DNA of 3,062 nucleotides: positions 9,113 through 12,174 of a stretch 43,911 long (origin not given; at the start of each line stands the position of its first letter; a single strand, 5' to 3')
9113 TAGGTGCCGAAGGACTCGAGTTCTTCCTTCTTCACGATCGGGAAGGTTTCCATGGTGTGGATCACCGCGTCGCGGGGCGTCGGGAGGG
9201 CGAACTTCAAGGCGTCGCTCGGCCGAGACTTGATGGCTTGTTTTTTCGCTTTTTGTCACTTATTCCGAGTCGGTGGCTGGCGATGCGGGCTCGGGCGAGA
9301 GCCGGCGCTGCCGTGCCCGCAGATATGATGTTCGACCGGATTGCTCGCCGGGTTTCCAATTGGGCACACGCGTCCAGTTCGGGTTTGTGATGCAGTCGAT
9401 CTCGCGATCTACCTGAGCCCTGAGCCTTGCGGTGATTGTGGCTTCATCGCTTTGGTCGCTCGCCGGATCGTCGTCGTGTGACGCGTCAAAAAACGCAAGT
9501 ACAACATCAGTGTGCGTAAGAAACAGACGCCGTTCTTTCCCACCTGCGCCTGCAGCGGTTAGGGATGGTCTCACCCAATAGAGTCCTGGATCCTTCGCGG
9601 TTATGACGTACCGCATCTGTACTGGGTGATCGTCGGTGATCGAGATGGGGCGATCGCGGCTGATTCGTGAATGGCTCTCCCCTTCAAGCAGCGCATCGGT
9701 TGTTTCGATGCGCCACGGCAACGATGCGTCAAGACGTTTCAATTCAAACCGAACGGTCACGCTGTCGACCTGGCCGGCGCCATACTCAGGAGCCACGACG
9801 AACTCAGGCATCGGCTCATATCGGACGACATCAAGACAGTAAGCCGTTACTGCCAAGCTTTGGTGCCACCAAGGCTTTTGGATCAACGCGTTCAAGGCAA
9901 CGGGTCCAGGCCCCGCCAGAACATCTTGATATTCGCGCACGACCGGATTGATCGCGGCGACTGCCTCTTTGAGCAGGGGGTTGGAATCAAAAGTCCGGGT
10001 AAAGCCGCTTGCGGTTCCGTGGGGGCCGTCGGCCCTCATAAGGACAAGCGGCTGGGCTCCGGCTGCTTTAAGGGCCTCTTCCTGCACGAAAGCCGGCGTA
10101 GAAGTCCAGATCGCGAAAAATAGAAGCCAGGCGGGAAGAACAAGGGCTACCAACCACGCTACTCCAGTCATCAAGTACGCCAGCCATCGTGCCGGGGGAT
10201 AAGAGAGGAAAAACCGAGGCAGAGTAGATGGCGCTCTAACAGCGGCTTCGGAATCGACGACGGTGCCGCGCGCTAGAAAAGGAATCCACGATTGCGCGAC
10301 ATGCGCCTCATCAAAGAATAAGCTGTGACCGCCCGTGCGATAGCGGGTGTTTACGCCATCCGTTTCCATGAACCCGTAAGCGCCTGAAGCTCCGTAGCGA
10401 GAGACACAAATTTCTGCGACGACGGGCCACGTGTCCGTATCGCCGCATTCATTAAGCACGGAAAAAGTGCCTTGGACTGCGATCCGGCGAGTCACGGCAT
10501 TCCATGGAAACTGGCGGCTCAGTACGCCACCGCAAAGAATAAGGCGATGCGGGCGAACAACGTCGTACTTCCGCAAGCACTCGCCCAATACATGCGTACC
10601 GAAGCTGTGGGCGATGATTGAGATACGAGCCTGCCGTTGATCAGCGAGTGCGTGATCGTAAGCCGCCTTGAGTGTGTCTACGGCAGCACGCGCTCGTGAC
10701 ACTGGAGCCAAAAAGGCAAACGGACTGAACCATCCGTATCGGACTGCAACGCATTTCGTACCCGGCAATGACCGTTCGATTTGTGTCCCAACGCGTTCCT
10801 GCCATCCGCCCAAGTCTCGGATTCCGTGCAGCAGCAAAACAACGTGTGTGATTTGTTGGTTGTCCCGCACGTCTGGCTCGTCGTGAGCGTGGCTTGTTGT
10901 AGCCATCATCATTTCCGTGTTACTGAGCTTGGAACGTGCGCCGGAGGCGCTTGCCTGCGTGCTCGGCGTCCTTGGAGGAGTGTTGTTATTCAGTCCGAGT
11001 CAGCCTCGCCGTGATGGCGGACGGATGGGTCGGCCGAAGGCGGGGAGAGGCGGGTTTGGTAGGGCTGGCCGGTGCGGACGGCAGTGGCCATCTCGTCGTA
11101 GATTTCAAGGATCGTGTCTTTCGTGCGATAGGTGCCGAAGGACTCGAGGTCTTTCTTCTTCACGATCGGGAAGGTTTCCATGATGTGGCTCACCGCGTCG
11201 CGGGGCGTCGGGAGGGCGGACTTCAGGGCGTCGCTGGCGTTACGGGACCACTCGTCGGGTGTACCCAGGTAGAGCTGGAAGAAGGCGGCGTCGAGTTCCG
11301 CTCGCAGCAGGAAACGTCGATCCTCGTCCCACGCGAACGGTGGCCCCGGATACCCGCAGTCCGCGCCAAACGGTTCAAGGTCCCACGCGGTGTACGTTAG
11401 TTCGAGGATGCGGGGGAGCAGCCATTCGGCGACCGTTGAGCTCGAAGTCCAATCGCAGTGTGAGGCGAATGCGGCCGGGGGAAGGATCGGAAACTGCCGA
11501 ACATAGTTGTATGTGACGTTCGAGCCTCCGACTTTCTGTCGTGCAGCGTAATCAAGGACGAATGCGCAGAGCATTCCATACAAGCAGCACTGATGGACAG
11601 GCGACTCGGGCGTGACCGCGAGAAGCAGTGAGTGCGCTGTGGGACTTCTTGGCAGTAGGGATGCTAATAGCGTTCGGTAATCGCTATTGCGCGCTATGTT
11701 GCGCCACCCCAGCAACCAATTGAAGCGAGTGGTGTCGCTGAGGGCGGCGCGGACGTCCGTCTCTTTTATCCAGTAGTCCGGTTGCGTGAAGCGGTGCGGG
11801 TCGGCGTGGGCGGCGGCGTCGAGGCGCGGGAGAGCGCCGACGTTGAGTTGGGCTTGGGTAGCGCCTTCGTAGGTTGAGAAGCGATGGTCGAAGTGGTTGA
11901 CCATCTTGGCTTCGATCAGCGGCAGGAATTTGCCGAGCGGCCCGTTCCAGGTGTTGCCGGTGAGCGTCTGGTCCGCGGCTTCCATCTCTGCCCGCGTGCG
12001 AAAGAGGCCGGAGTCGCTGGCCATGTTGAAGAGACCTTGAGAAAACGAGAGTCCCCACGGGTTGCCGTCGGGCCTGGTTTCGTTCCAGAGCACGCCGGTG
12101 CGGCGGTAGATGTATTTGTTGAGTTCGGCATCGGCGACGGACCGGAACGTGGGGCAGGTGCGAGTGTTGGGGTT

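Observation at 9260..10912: Alpha/beta-hydrolase + transmembrane + unknown C-terminal domain protein: a candidate membrane-acting effector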

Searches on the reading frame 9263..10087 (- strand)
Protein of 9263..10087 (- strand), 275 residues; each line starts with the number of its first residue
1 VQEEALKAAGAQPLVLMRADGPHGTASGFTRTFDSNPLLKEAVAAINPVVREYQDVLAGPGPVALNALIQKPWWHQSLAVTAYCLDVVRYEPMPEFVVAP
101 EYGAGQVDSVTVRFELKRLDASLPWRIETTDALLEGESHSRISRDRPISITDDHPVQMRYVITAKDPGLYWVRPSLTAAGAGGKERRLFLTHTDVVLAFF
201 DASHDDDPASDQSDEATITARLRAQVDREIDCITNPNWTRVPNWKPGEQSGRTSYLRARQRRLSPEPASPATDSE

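Call 52: find_homologous_proteins(query=A5, max_evalue=0.01)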
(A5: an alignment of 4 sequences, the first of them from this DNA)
Query A5 (4 sequences) (275 aa, profile of the alignment): 1 proteins with E <= 0.01 among 8000 candidates.
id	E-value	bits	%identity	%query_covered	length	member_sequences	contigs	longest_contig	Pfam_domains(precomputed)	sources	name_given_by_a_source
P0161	1.2e-18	85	27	29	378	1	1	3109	PF01609.28,PF13751.13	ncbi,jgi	jgi:hypothetical protein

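Call 77: predict_structure(alignment_id=A5)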
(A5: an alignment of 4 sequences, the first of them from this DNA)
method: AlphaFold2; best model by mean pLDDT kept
length: 275 residues; sequences in the alignment: 4
mean_pLDDT: 44.2   pTM: 0.43
mean pLDDT of the five models: 44.2, 39.9, 35.5, 35.0, 31.9
residues with pLDDT >= 90: 0; 70-90: 10; 50-70: 81; < 50: 184
segments of 3 or more residues with pLDDT < 50: 1-64, 92-110, 121-139, 200-257, 259-275
pLDDT, mean of each block of 10 residues (from residue 1): 31 31 31 38 42 30 48 58 65 38 32 56 36 43 61 59 55 68 68 52 36 34 33 33 37 44 41 33
secondary structure, 60 per line:
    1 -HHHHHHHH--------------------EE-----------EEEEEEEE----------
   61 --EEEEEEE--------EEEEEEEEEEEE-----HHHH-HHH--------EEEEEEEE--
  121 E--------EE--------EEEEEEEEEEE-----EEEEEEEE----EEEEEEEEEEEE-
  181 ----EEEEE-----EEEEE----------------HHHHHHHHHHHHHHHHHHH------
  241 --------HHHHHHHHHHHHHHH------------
elements in order: H2-9 E43-50 E63-69 E78-89 H95-98 E111-118 E140-150 E156-163 E168-179 E185-189 E195-199 H216-234 H249-263

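Call 86: find_related_loci(query=A5, collection=metagenome_contigs, flank=10000)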
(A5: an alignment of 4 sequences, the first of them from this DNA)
Query A5 (275 aa) in metagenome_contigs; peptide patterns used: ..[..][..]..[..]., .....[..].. (x = any residue, [..] = any of these).
112 stretches matched a pattern, but none encodes a relative of the query by tblastn (E <= 1e-3).

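Call 95: fold_search(model_id=the predicted structure, library=pdb)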
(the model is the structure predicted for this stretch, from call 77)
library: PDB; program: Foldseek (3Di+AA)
matches with E <= 10: 1351; with E <= 0.001: 2
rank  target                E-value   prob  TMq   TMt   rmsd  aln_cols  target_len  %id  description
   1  4lee_A                5.4e-04  1.00  0.26  0.23   7.6       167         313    8  Structure of the Als3 adhesin from Candida albicans, residues 1-313 (mature sequence), triple mutant in the binding ca (released 2014-05-14)
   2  7wwo_A                6.0e-04  0.99  0.26  0.39   8.7       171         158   15  Dimer form of hypothetical protein TTHA1873 from Thermus thermophilus (released 2022-03-09)
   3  8rjc_5                1.2e-03  0.99  0.25  0.36  27.4       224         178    7  Structure of the rabbit 80S ribosome stalled on a 2-TMD rhodopsin intermediate in complex with Sec61-TRAP, open confor (released 2024-01-24)
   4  8b6l_E                2.0e-03  0.99  0.24  0.40  20.6       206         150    6  Subtomogram average of the human Sec61-TRAP-OSTA-translocon (released 2022-12-07)
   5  7wrk                  2.1e-03  0.99  0.28  0.43   8.6       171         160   12  Structure of hypothetical protein TTHA1873 from Thermus thermophilus (released 2022-03-09)
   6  8b5l_q                2.7e-03  0.98  0.23  0.38  18.5       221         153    7  Cryo-EM structure of ribosome-Sec61-TRAP (TRanslocon Associated Protein) translocon complex (released 2023-03-01)
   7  6zlx                  2.8e-03  0.92  0.19  0.21  11.8       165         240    9  The structure of the ClpX-associated factor PDIP38 (released 2021-07-14)
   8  3but                  3.3e-03  1.00  0.27  0.51   6.9       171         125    5  Crystal structure of protein Af_0446 from Archaeoglobus fulgidus (released 2008-01-15)
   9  8btk_TA               3.5e-03  0.96  0.24  0.34  26.1       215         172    7  Structure of the TRAP complex with the Sec translocon and a translating ribosome (released 2023-05-24)
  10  6o2n_Z                4.4e-03  0.93  0.21  0.10  21.8       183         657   11  CDTb Double Heptamer Short Form Modeled from Cryo-EM Map Reconstructed using C7 Symmetry (released 2019-10-30)
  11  4ajv                  4.4e-03  0.90  0.23  0.36  10.2       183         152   12  Structure of mouse ZP-C domain of TGF-Beta-Receptor-3 (released 2013-02-27)
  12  3v10_B                4.6e-03  0.95  0.25  0.23   7.7       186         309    8  Crystal structure of the collagen binding domain of Erysipelothrix rhusiopathiae surface protein RspB (released 2012-10-24)
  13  5cf3                  4.9e-03  0.94  0.22  0.20   9.5       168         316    8  Crystal structures of Bbp from Staphylococcus aureus (released 2015-09-23)
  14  1xq4_A                5.1e-03  0.99  0.25  0.48  10.1       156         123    8  Crystal Structure of the Putative ApaA Protein from Bordetella pertussis, Northeast Structural Genomics Target BeR40 (released 2004-11-09)
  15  3v10_A                5.1e-03  0.87  0.20  0.19   8.5       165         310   10  Crystal structure of the collagen binding domain of Erysipelothrix rhusiopathiae surface protein RspB (released 2012-10-24)
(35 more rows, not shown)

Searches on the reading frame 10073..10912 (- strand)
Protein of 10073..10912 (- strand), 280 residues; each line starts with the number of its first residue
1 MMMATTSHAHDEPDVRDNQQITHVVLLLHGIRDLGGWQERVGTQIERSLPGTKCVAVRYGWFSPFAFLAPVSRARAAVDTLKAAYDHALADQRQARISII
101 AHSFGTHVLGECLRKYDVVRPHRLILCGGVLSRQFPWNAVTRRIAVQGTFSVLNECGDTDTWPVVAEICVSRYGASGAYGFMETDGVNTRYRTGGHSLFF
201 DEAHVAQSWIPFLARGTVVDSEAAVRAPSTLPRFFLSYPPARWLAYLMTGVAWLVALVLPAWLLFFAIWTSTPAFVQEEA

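Call 79: search_dna_similar(query=window:10073-10912:-, collection=plasmids, mode=protein, max_evalue=0.00001, max_rows=25)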
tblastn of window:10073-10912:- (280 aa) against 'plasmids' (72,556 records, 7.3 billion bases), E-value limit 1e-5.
Records with a match: 15; places in all: 18; records where one place covers at least 80% of the query: 1.
Best place of each record, by identity: <60% 15.
By first word of the organism name: Enterobacter 5; Novosphingobium 2; Rhizobium 2; Bradyrhizobium 1; Ensifer 1; Nostoc 1; Singulisphaera 1; Klebsiella 1; Aminobacter 1.
By predicted mobility (MOB-suite, as given by PLSDB): conjugative 12; non-mobilizable 2; mobilizable 1.
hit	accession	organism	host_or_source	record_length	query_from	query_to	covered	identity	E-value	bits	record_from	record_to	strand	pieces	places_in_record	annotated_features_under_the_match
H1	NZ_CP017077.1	Novosphingobium resinovorum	single cell,soil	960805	23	243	79%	36.3%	3e-29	124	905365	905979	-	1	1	hypothetical protein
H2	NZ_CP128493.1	Novosphingobium resinovorum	pure cell culture,soil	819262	23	243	79%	36.3%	3e-29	124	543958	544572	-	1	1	hypothetical protein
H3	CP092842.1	Bradyrhizobium sp. 62B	Arachis hypogaea L.,cell ...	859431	22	232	75%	34.3%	8e-29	122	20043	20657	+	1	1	hypothetical protein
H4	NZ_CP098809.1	Ensifer adhaerens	whole organism,soil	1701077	23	246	80%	29.4%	8e-17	87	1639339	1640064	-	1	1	none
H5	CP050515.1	Rhizobium leguminosarum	Trifolium repens,cell culture,root ...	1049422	5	213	75%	31.3%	2e-15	84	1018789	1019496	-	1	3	hypothetical protein (x2)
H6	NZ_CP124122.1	Enterobacter hormaechei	Homo sapiens,other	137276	17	235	78%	29.5%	2e-23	106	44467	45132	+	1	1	hypothetical protein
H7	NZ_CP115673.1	Enterobacter hormaechei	Homo sapiens,other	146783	17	235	78%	29.5%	2e-23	106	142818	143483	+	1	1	hypothetical protein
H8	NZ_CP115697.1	Enterobacter hormaechei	Homo sapiens,urine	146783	17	235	78%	29.5%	2e-23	106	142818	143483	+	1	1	hypothetical protein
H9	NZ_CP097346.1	Enterobacter hormaechei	Homo sapiens,cervical swab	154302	17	235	78%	29.5%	2e-23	106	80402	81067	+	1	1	hypothetical protein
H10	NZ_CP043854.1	Enterobacter hormaechei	Homo sapiens,pure culture,rectal screen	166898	17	235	78%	29.5%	2e-23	106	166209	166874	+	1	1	none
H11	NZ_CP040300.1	Nostoc sp. TCL26-01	Leiosporoceros dussii,pure culture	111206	17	239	80%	28.9%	3e-12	74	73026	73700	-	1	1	alpha/beta hydrolase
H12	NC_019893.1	Singulisphaera acidiphila DSM 18658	sphagnum peat from the bog Obukhovskoe ...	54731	23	213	68%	33.7%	3e-19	95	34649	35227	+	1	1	hypothetical protein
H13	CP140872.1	Rhizobium ruizarguesonis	Trifolium pratense,whole organism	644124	18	197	64%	31.9%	9e-13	76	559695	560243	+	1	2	hypothetical protein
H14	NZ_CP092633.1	Klebsiella variicola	Philodendron erubescens,Pure ...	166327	24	218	70%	29.1%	4e-18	91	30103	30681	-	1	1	response regulator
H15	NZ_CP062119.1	Aminobacter sp. SR38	bacterial pure culture,soil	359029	25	200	63%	30.4%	4e-12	74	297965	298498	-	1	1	hypothetical protein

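Call 80: search_dna_similar(query=window:10073-10912:-, collection=phages, mode=protein, max_evalue=0.001, max_rows=15)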
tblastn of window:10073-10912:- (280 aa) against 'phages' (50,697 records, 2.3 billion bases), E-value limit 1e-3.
No match.

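Call 81: get_annotated_region(hit=H6, flank=7000)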
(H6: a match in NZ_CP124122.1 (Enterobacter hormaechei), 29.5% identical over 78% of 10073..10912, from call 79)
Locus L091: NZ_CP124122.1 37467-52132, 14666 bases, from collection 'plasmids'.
description: Enterobacter hormaechei strain 2020CK-00198 plasmid unnamed1
organism: Enterobacter hormaechei (NCBI taxid 158836)
taxonomy: Bacteria; Pseudomonadota; Gammaproteobacteria; Enterobacterales; Enterobacteriaceae; Enterobacter; Enterobacter hormaechei
host: -; source: Homo sapiens,other; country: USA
typing (MOB-suite, as given by PLSDB): conjugative; replicon IncFIB,IncFII; relaxase MOBF; mating-pair formation MPF_F
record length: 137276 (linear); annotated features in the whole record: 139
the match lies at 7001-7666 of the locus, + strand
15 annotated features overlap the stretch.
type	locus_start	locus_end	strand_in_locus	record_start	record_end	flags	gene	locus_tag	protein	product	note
CDS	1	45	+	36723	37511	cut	-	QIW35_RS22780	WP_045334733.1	DsbA family protein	-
CDS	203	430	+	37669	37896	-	-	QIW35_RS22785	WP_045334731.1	type II toxin-antitoxin system Phd/YefM family antitoxin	-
CDS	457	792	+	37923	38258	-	-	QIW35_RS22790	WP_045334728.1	hypothetical protein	-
CDS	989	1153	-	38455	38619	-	-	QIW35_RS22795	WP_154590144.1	hypothetical protein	-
CDS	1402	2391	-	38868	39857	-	-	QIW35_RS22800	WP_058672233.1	tyrosine-type recombinase/integrase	GO:0015074 - DNA integration [Evidence IEA]; GO:0006310 - DNA recombination [Evidence IEA]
CDS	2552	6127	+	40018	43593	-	-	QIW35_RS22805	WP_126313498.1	hypothetical protein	-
CDS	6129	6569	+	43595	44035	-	-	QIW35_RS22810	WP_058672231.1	hypothetical protein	-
CDS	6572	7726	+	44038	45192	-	-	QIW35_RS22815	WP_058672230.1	hypothetical protein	-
CDS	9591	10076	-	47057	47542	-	-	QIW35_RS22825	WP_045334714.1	GNAT family N-acetyltransferase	-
CDS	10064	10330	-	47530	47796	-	-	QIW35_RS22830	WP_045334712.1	DUF1778 domain-containing protein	-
CDS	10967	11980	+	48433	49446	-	repA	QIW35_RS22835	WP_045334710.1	plasmid replication initiator RepA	-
CDS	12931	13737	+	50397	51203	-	-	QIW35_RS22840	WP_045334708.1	DUF4225 domain-containing protein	-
CDS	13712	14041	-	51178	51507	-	-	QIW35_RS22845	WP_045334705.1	hypothetical protein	-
CDS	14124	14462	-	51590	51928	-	-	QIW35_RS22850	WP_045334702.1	hypothetical protein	-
CDS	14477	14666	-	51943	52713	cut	-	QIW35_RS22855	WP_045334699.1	TraX family protein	-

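Call 82: get_annotated_region(hit=H14, flank=6000)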
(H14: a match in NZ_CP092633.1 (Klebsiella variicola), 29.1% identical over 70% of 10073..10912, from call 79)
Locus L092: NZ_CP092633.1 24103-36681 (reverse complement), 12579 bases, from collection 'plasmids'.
description: Klebsiella variicola subsp. variicola strain ML.9ba2 plasmid pML9ba2, complete sequence
organism: Klebsiella variicola (NCBI taxid 2590157)
taxonomy: Bacteria; Pseudomonadota; Gammaproteobacteria; Enterobacterales; Enterobacteriaceae; Klebsiella; Klebsiella variicola
host: -; source: Philodendron erubescens,Pure isolate,Aerial roots; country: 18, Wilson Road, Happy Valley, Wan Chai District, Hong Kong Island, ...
typing (MOB-suite, as given by PLSDB): conjugative; replicon IncFIB,IncFII,rep_cluster_2183; relaxase MOBF,MOBF; mating-pair formation MPF_F
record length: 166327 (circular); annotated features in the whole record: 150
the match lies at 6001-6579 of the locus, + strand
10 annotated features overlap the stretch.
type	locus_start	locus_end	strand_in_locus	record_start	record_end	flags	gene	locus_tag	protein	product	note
CDS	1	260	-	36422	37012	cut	-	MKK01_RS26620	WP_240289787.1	hypothetical protein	-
CDS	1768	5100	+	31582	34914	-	-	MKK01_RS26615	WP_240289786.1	hypothetical protein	-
CDS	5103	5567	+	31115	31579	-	-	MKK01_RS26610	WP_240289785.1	hypothetical protein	-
CDS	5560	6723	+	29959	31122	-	-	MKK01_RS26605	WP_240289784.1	response regulator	GO:0000160 - phosphorelay signal transduction system [Evidence IEA]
CDS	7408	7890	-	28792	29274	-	-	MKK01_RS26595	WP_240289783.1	GNAT family N-acetyltransferase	-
CDS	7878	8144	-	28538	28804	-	-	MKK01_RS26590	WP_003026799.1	DUF1778 domain-containing protein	-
CDS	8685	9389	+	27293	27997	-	-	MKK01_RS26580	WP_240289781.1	IS6 family transposase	-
CDS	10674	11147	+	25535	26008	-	-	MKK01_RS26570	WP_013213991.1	GNAT family N-acetyltransferase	-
CDS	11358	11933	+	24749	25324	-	-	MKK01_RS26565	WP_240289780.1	recombinase family protein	GO:0006310 - DNA recombination [Evidence IEA]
CDS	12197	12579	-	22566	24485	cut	-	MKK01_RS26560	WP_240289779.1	hypothetical protein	-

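Call 83: search_solved_structures(query=L091:2552-6127:+, max_evalue=0.01)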
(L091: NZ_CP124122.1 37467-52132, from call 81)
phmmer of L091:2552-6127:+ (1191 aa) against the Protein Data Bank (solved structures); distinct sequences matched with E-value up to 0.01: 0.

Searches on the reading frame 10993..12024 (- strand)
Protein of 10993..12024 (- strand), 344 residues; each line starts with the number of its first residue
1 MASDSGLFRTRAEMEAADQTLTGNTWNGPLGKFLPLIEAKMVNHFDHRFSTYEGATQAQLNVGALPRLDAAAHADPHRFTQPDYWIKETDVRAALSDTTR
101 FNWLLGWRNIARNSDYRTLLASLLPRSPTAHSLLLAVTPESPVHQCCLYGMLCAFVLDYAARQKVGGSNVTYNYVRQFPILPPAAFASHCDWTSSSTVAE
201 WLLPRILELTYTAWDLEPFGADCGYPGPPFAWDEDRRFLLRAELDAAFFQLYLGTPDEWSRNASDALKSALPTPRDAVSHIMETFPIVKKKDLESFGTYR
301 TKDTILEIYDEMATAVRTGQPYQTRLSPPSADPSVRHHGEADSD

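Call 88: find_related_loci(query=A8, collection=metagenome_contigs, flank=6000)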
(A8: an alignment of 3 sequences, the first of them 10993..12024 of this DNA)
Query A8 (344 aa) in metagenome_contigs; peptide patterns used: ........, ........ (x = any residue, [..] = any of these).
86 stretches matched a pattern; 9 encode a relative of the query (tblastn E <= 1e-3); 9 distinct loci.
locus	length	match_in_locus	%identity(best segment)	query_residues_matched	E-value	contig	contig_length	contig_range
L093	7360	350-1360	73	1-337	5e-169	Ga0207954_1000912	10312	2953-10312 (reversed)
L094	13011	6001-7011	68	1-337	2e-155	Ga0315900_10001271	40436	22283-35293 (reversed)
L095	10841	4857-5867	67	1-337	5e-152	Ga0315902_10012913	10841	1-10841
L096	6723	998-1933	69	1-312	5e-150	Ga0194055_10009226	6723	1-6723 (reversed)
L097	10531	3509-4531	65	1-341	6e-149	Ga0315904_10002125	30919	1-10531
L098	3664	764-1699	68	1-312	6e-154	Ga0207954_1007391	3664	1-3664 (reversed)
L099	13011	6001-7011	71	1-337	5e-163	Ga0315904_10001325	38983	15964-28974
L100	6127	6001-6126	90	1-42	1e-19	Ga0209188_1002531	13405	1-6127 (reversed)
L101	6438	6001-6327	36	1-109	6e-18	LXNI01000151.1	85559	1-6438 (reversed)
